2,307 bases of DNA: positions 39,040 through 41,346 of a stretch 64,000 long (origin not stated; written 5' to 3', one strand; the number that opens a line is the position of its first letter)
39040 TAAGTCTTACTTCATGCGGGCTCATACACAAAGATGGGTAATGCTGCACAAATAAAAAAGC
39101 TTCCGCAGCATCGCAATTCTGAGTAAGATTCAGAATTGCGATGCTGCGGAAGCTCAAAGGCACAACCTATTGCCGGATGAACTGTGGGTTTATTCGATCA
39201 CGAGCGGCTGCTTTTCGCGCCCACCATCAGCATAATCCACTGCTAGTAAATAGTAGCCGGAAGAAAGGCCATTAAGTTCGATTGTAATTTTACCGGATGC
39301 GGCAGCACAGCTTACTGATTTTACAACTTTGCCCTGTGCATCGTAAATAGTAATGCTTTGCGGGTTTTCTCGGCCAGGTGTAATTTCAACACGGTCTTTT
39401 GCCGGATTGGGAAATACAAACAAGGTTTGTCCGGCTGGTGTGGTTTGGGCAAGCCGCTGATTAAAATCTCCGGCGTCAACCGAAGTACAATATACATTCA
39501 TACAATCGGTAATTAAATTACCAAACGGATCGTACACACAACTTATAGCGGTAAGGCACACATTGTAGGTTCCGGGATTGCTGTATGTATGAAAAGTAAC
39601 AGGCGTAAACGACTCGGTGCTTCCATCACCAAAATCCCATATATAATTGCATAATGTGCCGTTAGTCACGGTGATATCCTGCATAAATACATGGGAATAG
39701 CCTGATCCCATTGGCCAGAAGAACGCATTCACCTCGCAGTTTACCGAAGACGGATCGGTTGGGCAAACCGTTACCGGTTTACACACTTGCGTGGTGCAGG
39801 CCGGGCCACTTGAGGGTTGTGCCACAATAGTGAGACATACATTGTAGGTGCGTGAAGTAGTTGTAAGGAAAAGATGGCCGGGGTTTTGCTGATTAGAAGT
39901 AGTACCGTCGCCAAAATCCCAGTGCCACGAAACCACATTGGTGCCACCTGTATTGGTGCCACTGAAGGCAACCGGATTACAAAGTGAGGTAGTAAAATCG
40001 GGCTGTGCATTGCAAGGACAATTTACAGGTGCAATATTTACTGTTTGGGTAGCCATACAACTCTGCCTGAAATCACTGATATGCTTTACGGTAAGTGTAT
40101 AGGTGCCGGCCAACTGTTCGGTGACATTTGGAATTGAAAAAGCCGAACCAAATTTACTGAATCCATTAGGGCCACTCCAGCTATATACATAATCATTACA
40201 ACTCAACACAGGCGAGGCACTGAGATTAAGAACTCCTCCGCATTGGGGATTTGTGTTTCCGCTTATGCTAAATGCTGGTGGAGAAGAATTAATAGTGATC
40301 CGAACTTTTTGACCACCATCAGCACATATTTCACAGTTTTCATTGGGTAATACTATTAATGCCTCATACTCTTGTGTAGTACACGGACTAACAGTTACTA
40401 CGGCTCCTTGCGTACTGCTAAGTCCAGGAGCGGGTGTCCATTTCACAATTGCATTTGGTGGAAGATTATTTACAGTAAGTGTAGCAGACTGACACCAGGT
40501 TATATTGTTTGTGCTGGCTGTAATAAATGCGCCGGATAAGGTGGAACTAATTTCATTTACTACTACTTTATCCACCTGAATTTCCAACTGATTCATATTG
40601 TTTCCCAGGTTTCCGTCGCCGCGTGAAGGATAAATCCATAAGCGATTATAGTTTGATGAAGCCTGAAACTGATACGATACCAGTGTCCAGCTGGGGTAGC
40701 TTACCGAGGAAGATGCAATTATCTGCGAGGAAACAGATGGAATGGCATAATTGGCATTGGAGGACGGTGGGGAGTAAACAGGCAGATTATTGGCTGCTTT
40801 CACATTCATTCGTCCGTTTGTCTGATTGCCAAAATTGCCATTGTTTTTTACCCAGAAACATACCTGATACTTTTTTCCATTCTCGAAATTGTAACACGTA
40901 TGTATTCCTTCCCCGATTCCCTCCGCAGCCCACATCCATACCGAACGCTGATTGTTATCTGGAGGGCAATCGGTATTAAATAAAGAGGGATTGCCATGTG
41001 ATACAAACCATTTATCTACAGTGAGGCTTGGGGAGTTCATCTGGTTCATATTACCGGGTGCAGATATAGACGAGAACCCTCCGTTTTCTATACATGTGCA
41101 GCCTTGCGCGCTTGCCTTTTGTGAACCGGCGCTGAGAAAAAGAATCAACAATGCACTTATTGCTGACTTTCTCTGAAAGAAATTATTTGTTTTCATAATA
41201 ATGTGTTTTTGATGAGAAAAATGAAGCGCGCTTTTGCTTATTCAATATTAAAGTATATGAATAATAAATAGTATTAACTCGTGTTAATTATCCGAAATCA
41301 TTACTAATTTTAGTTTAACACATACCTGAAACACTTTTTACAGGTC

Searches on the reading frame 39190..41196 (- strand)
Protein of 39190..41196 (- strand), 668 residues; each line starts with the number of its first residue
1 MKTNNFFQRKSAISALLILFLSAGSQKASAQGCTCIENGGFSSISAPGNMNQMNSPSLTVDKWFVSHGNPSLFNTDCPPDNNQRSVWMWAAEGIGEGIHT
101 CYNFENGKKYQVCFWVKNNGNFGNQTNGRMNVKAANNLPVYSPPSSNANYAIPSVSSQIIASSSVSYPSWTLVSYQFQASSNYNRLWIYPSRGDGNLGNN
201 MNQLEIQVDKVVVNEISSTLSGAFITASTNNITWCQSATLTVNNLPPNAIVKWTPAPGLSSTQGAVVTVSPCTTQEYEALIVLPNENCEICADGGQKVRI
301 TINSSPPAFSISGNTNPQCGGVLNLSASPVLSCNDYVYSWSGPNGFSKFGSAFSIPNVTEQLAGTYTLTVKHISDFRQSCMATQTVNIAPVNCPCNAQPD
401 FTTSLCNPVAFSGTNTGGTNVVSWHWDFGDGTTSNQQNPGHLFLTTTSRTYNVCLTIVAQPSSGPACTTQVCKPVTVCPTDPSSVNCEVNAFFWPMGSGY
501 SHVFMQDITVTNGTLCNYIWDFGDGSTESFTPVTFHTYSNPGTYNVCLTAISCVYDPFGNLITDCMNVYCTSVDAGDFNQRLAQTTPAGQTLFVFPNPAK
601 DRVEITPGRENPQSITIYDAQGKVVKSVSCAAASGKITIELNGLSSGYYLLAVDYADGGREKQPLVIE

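Call 12: search_protein_families(library=pfam, proteins=[window:39190-41196:-], max_evalue=0.001)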
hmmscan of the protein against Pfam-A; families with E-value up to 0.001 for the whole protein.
window:39190-41196:- (668 aa): 3 families
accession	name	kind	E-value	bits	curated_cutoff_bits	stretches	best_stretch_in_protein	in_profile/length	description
PF18911.6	PKD_4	-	8.6e-21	74.2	27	2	510-550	29-68/85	PKD domain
PF00801.26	PKD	-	2.2e-14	53.6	23.5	1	511-550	24-65/80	PKD domain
PF18962.6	Por_Secre_tail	-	3.4e-12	46.9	27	1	594-656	1-65/75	Secretion system C-terminal sorting domain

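Call 59: search_protein_families(library=ncbifam, proteins=[window:39190-41196:-], max_evalue=0.01)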
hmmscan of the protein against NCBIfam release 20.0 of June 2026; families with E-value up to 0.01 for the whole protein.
window:39190-41196:- (668 aa): 2 families
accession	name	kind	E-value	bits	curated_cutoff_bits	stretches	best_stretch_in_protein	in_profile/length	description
TIGR04183.1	Por_Secre_tail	domain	4.1e-10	39.5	23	1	594-658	1-63/72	T9SS type A sorting domain-containing protein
NF050177.1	TapA_OM_Porphy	equivalog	0.0003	19.7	500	1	591-654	470-531/544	TapA/TapC family T9SS-dependent outer membrane protein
